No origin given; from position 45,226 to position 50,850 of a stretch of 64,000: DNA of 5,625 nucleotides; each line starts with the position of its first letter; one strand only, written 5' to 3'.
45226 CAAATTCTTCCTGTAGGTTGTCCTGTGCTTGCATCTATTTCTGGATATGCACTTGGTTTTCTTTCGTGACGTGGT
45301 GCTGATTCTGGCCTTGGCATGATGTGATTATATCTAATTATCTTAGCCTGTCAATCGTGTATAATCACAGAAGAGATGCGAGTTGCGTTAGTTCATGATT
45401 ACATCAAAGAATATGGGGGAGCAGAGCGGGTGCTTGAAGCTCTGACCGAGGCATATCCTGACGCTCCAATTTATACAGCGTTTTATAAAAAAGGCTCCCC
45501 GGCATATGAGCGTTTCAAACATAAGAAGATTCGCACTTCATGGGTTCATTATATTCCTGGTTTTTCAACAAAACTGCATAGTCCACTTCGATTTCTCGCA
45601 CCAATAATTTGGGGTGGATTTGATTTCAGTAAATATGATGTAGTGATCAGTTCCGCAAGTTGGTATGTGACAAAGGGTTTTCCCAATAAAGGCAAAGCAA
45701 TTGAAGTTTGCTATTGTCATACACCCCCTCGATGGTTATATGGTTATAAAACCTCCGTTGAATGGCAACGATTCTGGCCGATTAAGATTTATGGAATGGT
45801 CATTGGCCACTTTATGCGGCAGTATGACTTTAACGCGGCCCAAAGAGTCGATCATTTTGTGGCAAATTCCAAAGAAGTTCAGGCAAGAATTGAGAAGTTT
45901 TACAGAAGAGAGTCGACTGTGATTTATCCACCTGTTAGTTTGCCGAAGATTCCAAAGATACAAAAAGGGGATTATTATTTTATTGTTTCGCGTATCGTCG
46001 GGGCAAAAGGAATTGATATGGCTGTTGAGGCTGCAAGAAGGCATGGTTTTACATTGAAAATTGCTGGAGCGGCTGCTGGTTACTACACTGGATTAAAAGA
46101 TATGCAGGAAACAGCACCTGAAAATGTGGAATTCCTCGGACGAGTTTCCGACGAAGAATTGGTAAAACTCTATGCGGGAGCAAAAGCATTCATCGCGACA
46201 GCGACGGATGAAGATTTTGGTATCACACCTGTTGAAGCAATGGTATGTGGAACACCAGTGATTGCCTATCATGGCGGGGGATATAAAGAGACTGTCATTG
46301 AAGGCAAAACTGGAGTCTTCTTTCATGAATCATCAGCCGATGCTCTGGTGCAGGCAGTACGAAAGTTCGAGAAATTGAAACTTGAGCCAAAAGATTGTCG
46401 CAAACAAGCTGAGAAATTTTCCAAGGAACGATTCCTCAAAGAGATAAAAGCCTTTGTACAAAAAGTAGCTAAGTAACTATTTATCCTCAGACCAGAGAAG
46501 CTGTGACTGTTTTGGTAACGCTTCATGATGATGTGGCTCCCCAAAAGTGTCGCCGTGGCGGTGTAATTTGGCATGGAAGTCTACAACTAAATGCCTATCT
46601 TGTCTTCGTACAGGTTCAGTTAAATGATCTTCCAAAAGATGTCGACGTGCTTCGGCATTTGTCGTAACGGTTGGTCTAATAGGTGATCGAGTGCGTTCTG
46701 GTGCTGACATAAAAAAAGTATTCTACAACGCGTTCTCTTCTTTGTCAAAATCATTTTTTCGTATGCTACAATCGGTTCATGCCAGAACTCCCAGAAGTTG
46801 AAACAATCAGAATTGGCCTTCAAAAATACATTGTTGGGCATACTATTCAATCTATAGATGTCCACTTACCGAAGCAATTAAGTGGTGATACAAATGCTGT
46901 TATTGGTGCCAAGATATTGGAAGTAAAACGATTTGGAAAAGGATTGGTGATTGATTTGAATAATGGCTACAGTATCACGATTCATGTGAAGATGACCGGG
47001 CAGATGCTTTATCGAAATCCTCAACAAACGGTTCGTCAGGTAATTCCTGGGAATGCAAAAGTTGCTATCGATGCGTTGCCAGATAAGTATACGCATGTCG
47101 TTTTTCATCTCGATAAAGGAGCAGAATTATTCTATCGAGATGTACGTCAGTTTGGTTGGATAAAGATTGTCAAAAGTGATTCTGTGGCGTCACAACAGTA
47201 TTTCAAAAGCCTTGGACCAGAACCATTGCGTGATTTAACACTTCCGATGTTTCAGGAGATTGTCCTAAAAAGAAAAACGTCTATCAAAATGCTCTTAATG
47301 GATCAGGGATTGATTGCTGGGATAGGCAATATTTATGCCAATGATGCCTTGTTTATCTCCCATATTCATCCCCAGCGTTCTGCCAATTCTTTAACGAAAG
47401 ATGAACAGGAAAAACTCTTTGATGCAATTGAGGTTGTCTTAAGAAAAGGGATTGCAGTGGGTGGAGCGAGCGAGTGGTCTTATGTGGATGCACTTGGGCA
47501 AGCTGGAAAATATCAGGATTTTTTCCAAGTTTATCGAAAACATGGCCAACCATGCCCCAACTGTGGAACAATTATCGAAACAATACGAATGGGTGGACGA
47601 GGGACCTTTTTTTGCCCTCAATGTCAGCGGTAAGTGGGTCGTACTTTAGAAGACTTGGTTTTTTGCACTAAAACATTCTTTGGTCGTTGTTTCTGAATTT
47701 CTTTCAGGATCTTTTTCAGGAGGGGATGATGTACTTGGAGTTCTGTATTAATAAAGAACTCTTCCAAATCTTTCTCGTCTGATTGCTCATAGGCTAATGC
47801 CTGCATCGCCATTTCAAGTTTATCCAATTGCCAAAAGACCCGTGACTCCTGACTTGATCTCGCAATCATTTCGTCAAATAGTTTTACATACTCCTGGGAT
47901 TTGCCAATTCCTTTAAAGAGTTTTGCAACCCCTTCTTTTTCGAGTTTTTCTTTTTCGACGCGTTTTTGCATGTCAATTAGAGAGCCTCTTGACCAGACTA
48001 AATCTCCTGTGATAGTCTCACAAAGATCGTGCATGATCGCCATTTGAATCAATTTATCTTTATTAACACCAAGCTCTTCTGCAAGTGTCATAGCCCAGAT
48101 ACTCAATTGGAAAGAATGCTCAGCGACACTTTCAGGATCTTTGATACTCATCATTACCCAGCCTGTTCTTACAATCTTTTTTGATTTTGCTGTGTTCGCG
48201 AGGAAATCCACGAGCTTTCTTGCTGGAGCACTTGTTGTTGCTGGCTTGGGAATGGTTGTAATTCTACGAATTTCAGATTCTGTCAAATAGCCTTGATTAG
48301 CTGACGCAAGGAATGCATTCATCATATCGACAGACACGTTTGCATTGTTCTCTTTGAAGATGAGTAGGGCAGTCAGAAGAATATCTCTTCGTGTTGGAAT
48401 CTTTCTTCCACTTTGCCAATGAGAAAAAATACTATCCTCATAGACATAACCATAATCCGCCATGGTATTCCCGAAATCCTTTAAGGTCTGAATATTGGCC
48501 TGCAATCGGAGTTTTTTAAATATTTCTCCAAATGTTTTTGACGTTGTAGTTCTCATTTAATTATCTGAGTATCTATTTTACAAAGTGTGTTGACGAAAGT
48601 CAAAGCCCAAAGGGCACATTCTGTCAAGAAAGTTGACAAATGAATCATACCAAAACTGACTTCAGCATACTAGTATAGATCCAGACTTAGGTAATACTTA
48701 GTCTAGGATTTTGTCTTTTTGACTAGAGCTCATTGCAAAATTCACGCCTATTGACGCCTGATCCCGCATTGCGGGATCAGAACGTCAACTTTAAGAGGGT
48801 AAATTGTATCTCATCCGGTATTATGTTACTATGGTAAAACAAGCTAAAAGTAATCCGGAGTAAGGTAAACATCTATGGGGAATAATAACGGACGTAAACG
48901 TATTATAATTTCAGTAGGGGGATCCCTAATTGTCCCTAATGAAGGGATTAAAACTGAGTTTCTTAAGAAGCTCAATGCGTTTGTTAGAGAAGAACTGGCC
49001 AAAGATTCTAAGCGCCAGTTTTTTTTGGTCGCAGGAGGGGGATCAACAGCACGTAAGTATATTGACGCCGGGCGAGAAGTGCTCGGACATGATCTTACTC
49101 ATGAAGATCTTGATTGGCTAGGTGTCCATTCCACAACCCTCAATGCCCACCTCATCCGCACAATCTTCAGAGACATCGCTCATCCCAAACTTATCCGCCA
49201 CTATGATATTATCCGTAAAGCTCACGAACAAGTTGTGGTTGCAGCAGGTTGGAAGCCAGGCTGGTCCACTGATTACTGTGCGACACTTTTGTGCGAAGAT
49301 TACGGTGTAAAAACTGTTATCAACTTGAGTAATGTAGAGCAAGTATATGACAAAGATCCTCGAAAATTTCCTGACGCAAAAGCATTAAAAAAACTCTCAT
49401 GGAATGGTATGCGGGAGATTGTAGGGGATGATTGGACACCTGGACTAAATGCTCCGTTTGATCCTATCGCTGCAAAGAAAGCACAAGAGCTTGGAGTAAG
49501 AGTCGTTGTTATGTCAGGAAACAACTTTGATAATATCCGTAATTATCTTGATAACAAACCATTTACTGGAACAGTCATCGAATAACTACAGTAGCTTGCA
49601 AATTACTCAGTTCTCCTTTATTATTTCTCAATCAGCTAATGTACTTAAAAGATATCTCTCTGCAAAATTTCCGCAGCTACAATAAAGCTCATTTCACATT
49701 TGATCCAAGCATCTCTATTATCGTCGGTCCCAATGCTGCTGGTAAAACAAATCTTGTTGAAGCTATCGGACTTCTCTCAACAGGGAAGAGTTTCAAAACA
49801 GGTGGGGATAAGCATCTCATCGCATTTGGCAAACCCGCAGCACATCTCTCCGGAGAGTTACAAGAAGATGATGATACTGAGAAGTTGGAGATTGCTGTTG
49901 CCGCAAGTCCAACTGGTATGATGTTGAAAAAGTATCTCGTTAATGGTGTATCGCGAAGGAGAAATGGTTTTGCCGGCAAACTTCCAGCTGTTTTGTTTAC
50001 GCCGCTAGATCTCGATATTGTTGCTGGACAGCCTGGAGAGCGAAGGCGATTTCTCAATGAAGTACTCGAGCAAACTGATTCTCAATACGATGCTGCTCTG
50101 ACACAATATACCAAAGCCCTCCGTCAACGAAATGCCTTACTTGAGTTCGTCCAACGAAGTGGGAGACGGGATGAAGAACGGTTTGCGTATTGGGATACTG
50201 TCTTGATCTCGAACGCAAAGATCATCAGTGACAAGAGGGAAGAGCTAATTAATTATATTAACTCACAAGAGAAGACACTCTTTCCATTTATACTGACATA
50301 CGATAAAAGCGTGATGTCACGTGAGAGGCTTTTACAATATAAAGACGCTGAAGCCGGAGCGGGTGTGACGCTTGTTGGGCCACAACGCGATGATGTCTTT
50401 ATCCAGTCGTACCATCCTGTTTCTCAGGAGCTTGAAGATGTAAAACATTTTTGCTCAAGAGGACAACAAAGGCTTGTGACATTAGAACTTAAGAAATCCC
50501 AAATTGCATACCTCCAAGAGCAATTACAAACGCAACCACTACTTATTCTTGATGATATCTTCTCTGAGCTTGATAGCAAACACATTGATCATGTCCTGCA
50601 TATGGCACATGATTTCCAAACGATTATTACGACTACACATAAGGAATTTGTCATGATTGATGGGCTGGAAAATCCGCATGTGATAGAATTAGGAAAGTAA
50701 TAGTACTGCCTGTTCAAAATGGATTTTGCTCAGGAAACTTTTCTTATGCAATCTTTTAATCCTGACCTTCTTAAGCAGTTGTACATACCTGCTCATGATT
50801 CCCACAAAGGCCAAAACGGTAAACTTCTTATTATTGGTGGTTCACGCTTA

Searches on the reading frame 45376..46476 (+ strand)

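Call 79: search_protein_families(library=pfam, proteins=[window:45376-46476:+], max_evalue=0.0001)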
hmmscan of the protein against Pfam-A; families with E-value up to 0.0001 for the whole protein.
window:45376-46476:+ (366 aa): 5 families
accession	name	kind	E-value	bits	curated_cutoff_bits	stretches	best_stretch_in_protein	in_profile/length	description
PF00534.26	Glycos_transf_1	-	2.1e-33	115.7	26.4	1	193-347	10-171/172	Glycosyl transferases group 1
PF13692.12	Glyco_trans_1_4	-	7.3e-21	75.3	27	1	203-330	6-138/142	Glycosyl transferases group 1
PF13524.12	Glyco_trans_1_2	-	6.1e-10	39.6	25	1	217-355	6-131/144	Glycosyl transferase-like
PF13439.12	Glyco_transf_4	-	6.5e-09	36.5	28.5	1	13-189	1-168/170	Glycosyltransferase Family 4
PF20706.3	GT4-conflict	-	3.3e-06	26.8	26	1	200-309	199-322/385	Family 4 Glycosyltransferase in conflict systems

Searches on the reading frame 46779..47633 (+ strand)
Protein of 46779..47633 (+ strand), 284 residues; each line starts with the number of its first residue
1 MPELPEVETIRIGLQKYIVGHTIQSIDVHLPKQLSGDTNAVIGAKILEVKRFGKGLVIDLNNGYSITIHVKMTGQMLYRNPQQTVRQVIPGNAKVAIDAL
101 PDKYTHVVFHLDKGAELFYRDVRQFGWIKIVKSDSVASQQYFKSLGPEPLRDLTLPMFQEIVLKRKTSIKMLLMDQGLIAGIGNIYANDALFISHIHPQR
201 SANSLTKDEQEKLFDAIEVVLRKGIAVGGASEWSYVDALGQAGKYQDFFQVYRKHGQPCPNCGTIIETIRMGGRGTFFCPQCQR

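Call 79: search_protein_families(library=pfam, proteins=[window:46779-47633:+], max_evalue=0.0001)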
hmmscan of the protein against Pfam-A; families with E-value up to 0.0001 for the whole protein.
window:46779-47633:+ (284 aa): 3 families
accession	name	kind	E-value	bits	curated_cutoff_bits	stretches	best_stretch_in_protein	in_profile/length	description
PF01149.29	Fapy_DNA_glyco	-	1.2e-27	97.3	25.5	1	1-127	1-116/117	Formamidopyrimidine-DNA glycosylase N-terminal domain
PF06831.19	H2TH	-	5.1e-25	87.7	34.7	1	145-231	1-88/93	Formamidopyrimidine-DNA glycosylase H2TH domain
PF06827.20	zf-FPG_IleRS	-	9.9e-13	48.1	21.3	1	256-283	1-28/30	Zinc finger found in FPG and IleRS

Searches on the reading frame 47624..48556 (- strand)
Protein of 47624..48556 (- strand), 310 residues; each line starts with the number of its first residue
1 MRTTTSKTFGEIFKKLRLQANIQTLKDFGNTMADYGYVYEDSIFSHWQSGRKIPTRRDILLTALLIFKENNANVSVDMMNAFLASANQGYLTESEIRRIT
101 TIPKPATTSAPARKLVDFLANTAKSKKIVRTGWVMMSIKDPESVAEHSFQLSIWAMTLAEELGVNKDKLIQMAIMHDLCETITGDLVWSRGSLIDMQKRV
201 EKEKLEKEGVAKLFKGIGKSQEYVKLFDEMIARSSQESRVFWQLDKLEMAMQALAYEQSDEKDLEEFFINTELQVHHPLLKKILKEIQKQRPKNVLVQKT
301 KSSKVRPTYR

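Call 79: search_protein_families(library=pfam, proteins=[window:47624-48556:-], max_evalue=0.0001)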
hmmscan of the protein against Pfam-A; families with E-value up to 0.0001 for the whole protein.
window:47624-48556:- (310 aa): 3 families
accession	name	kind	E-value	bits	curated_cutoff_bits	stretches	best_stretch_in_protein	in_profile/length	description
PF13023.12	HD_3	-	5.1e-32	111.5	22.5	1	124-287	3-164/165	HD domain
PF12917.13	YfbR-like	-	2.9e-10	40.6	25.9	1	118-267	2-155/182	5'-deoxynucleotidase YfbR-like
PF01966.28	HD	-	3.9e-07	30.8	22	1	144-227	1-82/116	HD domain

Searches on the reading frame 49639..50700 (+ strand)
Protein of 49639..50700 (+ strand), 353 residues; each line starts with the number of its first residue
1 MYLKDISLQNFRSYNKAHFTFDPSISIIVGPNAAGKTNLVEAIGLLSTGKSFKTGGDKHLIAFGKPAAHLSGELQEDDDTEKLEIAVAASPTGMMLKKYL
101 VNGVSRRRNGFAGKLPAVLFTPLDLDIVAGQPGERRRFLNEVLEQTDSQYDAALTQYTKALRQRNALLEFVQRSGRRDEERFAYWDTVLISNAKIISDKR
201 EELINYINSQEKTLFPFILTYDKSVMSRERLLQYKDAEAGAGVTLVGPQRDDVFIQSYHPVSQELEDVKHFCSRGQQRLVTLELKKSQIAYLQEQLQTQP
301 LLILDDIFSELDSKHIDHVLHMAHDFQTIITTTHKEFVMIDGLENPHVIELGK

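Call 3: search_protein_families(library=pfam, proteins=[window:49639-50700:+], max_evalue=0.01)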
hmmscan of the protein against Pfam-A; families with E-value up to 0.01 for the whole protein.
window:49639-50700:+ (353 aa): 6 families
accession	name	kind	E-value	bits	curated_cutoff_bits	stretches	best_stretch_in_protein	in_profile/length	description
PF02463.25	SMC_N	-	8.5e-23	81.4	40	1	2-338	1-202/220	RecF/RecN/SMC N terminal domain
PF13175.12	AAA_15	-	1.2e-14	55.2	32.1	1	1-243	1-192/374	AAA ATPase domain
PF13476.12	AAA_23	-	6.8e-13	50.1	27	1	6-192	2-142/201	AAA domain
PF13304.12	AAA_21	-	9.6e-07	29.6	27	1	25-56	1-31/304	AAA domain, putative AbiEii toxin, Type IV TA system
PF13514.12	AAA_27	-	0.00012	22.1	22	1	1-48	1-51/206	AAA domain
PF13555.12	AAA_29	-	0.00019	21.5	27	1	3-49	1-48/61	P-loop containing region of AAA domain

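Call 4: search_protein_families(library=ncbifam, proteins=[window:49639-50700:+], max_evalue=0.01)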
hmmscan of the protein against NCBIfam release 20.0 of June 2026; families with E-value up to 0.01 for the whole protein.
window:49639-50700:+ (353 aa): 17 families
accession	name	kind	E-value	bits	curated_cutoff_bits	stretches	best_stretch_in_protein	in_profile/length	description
TIGR00611.2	recf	equivalog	1.3e-78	264.5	172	1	3-333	1-339/339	DNA replication/repair protein RecF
NF010680.0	PRK14079.1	equivalog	4.2e-48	164.1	386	1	1-333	1-326/349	recombination protein F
NF041034.1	Rad50_Sulf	equivalog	2.3e-11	42.3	1000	1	1-109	1-107/872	DNA double-strand break repair ATPase Rad50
NF002244.0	PRK01156.1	equivalog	4.3e-09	35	847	1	1-44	1-44/895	DNA double-strand break repair ATPase Rad50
NF041760.1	PtuA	equivalog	5.8e-09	35.4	500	1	2-44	51-93/524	retron Ec78 anti-phage system effector ATPase PtuA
NF003034.1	PRK03918.1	equivalog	5.3e-08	31.3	700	1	1-45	1-47/878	DNA double-strand break repair ATPase Rad50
NF002572.0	PRK02224.1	equivalog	1.5e-06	26.8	1087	1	1-43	1-43/888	DNA double-strand break repair ATPase Rad50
TIGR02168.1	SMC_prok_B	equivalog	3.4e-06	25.1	567.35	1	2-43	1-43/1181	chromosome segregation protein SMC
TIGR02169.1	SMC_prok_A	equivalog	1.6e-05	22.8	729.4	1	2-43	1-43/1165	chromosome segregation protein SMC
NF045487.1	ASRP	equivalog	2e-05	23.4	300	1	17-57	8-40/593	archaea-specific SMC-related protein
NF010068.0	PRK13548.1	equivalog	2.3e-05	23.6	261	0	266-326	125-189/261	heme ABC transporter ATP-binding protein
NF053563.1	Rkd4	equivalog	5.9e-05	21.4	860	1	3-43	3-43/747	arcadin-4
NF041035.1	Rad50_Halo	equivalog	9.1e-05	21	1000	1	1-43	1-43/883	DNA double-strand break repair ATPase Rad50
NF047739.1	antiphage_MADS3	equivalog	0.00037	19.8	420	1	4-48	3-46/427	methylation-associated defense system AAA family ATPase MAD3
TIGR00618.1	sbcc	subfamily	0.00082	17.4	478.5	1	6-45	6-49/1043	exonuclease subunit SbcC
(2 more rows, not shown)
